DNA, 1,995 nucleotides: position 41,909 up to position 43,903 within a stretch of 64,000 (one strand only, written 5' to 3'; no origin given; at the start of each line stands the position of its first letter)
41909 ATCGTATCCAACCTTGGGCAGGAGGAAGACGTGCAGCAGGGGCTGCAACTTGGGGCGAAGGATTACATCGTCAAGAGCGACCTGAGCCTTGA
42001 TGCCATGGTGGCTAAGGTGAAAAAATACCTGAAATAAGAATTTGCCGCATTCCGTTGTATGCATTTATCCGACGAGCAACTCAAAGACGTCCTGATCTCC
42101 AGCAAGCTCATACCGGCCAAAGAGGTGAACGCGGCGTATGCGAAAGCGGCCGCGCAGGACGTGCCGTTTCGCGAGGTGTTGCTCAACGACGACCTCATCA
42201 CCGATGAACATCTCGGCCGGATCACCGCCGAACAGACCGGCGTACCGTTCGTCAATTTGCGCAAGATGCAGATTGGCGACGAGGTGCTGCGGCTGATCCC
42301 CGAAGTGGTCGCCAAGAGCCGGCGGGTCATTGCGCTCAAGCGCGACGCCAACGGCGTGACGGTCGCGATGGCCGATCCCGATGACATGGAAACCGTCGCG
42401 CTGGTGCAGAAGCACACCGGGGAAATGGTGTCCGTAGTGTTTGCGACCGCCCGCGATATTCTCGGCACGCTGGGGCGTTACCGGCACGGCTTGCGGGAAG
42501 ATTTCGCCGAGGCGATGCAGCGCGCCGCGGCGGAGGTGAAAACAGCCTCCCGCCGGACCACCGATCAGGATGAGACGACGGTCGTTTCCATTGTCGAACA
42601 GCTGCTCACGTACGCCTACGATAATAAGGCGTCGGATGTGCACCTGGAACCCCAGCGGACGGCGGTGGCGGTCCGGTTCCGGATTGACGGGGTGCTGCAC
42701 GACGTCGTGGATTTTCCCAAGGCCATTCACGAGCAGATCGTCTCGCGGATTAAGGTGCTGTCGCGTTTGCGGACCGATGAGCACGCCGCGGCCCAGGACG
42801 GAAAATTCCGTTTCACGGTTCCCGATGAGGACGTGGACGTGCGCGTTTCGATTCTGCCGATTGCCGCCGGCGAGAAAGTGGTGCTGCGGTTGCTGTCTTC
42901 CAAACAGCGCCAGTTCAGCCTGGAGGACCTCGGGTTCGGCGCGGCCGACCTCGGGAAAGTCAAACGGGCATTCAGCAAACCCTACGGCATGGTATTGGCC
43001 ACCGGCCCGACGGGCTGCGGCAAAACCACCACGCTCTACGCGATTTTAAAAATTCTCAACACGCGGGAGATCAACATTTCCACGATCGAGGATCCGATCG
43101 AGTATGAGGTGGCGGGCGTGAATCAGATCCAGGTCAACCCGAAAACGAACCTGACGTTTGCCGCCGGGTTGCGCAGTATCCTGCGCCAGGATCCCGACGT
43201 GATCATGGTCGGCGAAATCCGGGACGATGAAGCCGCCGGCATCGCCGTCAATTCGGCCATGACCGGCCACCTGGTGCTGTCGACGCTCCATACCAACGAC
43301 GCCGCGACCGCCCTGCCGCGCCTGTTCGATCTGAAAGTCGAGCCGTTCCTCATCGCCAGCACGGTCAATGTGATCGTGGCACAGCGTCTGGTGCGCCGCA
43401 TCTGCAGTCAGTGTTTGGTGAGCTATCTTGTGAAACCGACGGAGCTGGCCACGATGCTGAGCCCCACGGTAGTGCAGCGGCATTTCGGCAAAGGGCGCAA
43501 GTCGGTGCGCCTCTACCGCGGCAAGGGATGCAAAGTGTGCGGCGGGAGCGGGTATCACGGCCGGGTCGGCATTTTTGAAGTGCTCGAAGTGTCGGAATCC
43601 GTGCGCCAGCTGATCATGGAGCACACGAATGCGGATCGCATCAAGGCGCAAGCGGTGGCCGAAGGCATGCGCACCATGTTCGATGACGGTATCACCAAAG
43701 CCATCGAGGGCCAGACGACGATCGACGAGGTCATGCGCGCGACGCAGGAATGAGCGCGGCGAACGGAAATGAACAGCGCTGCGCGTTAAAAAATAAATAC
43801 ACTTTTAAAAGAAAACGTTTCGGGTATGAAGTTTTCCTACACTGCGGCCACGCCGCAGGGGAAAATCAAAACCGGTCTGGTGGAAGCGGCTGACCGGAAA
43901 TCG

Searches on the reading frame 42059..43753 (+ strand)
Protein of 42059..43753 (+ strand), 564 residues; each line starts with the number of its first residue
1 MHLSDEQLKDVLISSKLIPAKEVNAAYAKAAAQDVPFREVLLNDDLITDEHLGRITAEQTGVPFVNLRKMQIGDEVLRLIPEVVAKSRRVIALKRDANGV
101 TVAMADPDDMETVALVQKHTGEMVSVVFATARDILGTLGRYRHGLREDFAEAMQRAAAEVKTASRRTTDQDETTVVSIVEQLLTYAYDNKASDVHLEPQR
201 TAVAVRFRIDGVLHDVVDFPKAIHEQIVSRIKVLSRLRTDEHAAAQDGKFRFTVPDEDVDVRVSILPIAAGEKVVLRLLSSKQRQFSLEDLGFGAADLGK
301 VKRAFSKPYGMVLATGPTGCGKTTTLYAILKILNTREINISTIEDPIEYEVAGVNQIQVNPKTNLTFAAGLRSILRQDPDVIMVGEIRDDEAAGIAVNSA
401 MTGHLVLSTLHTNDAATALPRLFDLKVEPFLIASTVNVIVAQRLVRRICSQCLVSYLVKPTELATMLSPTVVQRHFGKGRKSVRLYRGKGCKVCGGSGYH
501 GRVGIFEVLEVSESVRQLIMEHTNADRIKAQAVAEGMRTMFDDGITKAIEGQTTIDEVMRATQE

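Call 70: search_protein_families(library=pfam, proteins=[window:42059-43753:+], max_evalue=0.0001)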
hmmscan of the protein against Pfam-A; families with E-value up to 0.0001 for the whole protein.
window:42059-43753:+ (564 aa): 2 families
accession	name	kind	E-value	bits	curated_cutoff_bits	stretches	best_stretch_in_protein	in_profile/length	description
PF00437.27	T2SSE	-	1.2e-127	426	24.9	1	170-560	3-370/370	Type II/IV secretion system protein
PF05157.20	MshEN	-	1.5e-17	63.7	23.1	1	61-145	2-87/90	MshEN domain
